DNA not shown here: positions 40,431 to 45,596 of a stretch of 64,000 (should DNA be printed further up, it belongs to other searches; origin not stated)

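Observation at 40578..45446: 1622-aa orphan protein combining a DNA-binding HhH, a glycine-zipper segment and a C-terminal HExxH metallopeptidase motif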

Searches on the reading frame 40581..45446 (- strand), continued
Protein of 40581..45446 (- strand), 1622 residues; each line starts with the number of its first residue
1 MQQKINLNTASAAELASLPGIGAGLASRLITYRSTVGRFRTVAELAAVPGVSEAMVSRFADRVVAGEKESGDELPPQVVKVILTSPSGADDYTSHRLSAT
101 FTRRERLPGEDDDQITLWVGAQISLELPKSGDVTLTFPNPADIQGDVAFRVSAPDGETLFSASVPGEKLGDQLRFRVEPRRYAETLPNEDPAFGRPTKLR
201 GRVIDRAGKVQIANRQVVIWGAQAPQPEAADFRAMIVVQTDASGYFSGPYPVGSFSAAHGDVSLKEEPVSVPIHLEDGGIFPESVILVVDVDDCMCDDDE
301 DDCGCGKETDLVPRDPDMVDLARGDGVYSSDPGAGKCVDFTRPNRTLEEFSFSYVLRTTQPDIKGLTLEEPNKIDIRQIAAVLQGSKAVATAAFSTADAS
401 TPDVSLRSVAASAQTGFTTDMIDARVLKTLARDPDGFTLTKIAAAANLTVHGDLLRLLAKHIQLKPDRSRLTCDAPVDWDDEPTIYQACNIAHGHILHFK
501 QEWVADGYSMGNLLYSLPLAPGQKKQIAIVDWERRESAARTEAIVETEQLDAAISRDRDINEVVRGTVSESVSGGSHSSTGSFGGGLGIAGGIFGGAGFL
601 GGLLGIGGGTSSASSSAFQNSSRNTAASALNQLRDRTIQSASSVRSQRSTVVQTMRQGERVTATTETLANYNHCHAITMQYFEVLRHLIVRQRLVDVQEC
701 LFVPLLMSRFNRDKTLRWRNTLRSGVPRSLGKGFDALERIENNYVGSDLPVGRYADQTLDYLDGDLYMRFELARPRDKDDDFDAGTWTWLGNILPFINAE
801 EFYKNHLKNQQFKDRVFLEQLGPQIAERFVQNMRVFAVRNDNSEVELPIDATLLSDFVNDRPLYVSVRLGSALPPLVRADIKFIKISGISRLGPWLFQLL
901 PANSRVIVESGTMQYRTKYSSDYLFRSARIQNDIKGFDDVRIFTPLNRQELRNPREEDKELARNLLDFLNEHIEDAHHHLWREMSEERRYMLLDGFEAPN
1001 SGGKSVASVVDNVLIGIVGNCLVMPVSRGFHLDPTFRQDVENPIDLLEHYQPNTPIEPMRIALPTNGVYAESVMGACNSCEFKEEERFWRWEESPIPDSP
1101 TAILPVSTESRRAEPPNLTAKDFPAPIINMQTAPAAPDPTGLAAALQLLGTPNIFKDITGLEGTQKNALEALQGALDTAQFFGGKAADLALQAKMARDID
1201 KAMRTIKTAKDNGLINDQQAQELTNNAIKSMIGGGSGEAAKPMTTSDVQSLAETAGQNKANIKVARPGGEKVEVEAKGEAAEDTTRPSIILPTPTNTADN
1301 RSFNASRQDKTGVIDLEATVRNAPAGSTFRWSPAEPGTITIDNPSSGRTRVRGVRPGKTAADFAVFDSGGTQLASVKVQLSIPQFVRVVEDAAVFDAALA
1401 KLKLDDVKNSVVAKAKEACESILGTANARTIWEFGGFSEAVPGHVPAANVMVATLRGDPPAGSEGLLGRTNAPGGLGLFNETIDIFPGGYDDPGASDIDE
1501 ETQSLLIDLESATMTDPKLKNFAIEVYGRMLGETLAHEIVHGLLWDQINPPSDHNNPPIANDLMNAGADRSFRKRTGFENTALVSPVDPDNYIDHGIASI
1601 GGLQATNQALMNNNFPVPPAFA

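Call 70: find_encoding_contigs(protein=P0002, flank=8000, max_places=1)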
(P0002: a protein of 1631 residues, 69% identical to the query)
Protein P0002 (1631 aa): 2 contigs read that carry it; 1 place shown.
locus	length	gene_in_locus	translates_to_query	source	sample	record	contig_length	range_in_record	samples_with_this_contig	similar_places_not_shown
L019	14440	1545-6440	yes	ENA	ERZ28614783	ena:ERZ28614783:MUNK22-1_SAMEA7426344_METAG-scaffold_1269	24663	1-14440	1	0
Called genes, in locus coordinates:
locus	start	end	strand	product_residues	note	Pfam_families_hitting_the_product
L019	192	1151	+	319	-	PF01022:HTH_5, PF12840:HTH_20, PF13412:HTH_24 (weak)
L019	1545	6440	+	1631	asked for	PF00633:HHH (faint), PF03934:T2SSK (weak), PF12836:HHH_3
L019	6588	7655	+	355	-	PF19960:EAD7, PF13289:SIR2_2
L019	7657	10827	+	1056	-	PF13289:SIR2_2, PF20703:nSTAND1, PF13191:AAA_16 (weak)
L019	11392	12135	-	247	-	-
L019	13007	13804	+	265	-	-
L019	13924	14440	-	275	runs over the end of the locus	PF01875:Memo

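Call 71: find_encoding_contigs(protein=P0012, flank=8000, max_places=1)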
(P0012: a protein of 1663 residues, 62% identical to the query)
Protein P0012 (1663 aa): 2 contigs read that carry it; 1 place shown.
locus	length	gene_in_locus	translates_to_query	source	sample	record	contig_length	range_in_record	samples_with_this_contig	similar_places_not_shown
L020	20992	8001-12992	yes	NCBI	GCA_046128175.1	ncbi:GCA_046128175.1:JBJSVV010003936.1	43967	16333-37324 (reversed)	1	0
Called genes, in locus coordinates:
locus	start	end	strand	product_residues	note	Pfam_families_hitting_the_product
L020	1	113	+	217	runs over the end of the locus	PF00072:Response_reg, PF00196:GerE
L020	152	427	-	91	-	-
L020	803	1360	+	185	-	-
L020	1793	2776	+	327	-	PF00005:ABC_tran, PF13304:AAA_21, PF13732:DrrA1-3_C (faint)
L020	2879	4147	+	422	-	PF12679:ABC2_membrane_2, PF12698:ABC2_membrane_3, PF01061:ABC2_membrane, PF12730:ABC2_membrane_4 (weak)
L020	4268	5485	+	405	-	PF12679:ABC2_membrane_2, PF12698:ABC2_membrane_3, PF01061:ABC2_membrane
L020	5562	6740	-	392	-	PF15892:BNR_4 (faint)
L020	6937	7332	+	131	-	PF00903:Glyoxalase, PF18029:Glyoxalase_6 (weak)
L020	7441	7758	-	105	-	PF12158:DUF3592 (faint)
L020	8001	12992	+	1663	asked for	PF00633:HHH (weak), PF06514:PsbU (weak), PF12836:HHH_3, PF14520:HHH_5 (faint)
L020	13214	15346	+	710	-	PF14312:FG-GAP_2, PF26550:Tricorn_2nd, PF07676:PD40 (faint), PF26549:Tricorn_N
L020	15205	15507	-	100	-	-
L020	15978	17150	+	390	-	PF01738:DLH (faint), PF02129:Peptidase_S15 (faint), PF12697:Abhydrolase_6 (weak), PF12146:Hydrolase_4, PF00326:Peptidase_S9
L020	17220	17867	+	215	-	-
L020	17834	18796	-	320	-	PF01555:N6_N4_Mtase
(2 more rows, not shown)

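Call 72: find_encoding_contigs(protein=P0036, flank=8000, max_places=1)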
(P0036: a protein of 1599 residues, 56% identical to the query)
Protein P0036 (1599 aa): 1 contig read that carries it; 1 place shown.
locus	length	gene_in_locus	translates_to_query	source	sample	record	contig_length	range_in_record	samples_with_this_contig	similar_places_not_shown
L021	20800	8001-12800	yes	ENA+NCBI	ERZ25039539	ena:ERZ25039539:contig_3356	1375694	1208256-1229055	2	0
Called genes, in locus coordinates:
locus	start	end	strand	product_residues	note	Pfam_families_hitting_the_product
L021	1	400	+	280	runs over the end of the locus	PF12730:ABC2_membrane_4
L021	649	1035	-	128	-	PF00903:Glyoxalase, PF22677:Ble-like_N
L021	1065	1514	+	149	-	PF01047:MarR, PF12802:MarR_2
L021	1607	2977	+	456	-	PF01734:Patatin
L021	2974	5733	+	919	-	-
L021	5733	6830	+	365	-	-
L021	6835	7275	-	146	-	-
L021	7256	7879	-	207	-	PF04542:Sigma70_r2 (faint)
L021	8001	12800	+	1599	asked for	PF00633:HHH (faint), PF12836:HHH_3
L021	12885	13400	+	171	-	PF04978:MST, PF12867:DinB_2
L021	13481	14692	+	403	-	PF02771:Acyl-CoA_dh_N, PF02770:Acyl-CoA_dh_M, PF00441:Acyl-CoA_dh_1, PF08028:Acyl-CoA_dh_2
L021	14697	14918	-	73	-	-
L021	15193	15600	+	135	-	PF00165:HTH_AraC, PF12833:HTH_18, PF00165:HTH_AraC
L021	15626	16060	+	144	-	PF00903:Glyoxalase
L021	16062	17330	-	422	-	PF07992:Pyr_redox_2, PF00070:Pyr_redox, PF22366:NDH2_C (weak)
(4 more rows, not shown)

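Call 73: find_encoding_contigs(protein=P0107, flank=8000, max_places=1)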
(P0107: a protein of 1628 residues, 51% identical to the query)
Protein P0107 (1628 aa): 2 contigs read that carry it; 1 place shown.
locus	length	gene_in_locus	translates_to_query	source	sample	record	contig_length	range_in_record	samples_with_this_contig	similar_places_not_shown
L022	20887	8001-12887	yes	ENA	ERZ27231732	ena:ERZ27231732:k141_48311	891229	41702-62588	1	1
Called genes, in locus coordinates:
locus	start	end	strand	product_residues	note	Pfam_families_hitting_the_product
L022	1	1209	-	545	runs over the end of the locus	PF00005:ABC_tran, PF02463:SMC_N (faint), PF13304:AAA_21 (faint), PF12848:ABC_tran_Xtn, PF00005:ABC_tran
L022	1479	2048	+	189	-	PF01569:PAP2, PF14378:PAP2_3 (weak)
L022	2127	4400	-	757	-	PF07731:Cu-oxidase_2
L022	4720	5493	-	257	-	PF00106:adh_short, PF08659:KR, PF23441:SDR, PF13561:adh_short_C2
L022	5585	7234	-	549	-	PF00501:AMP-binding, PF13193:AMP-binding_C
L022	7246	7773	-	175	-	PF03061:4HBT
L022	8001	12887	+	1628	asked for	PF12836:HHH_3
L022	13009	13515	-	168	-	PF01863:YgjP-like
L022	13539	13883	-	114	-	PF01934:HepT-like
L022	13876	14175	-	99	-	PF18765:Polbeta, PF01909:NTP_transf_2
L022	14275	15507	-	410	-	PF00155:Aminotran_1_2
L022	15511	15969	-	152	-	-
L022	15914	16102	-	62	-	-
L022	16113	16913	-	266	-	PF01113:DapB_N, PF05173:DapB_C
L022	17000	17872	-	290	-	PF00701:DHDPS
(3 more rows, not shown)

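Call 74: find_encoding_contigs(protein=P0080, flank=8000, max_places=1)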
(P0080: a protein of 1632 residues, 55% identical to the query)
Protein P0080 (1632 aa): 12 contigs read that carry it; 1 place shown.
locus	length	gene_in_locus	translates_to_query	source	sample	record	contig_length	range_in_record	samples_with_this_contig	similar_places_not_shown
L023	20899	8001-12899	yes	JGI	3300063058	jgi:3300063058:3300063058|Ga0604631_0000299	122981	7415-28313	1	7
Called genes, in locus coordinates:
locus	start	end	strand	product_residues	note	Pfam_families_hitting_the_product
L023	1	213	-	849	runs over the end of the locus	PF00486:Trans_reg_C, PF13191:AAA_16, PF13401:AAA_22, PF25872:HTH_77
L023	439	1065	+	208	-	PF01810:LysE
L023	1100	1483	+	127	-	-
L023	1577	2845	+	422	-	PF00675:Peptidase_M16, PF05193:Peptidase_M16_C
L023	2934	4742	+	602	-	PF01257:2Fe-2S_thioredx, PF01512:Complex1_51K, PF10589:NADH_4Fe-4S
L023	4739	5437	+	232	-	PF00111:Fer2, PF13510:Fer2_4, PF10588:NADH-G_4Fe-4S_3, PF13459:Fer4_15, PF22117:Fer4_Nqo3 (weak)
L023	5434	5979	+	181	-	PF01058:Oxidored_q6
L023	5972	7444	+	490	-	PF27537:HoxH, PF00374:NiFeSe_Hases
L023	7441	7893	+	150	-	-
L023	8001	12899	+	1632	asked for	PF00633:HHH (weak), PF12836:HHH_3, PF14520:HHH_5 (faint)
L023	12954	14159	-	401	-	PF25390:WD40_RLD, PF25384:Alsin_RLD (faint), PF13540:RCC1_2, PF00415:RCC1 (weak), PF13540:RCC1_2, PF00415:RCC1 (weak), PF25390:WD40_RLD, PF13540:RCC1_2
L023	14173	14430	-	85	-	-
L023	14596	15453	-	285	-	PF00126:HTH_1, PF03466:LysR_substrate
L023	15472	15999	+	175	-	PF05232:BTP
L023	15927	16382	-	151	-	PF00376:MerR, PF13411:MerR_1, PF09278:MerR-DNA-bind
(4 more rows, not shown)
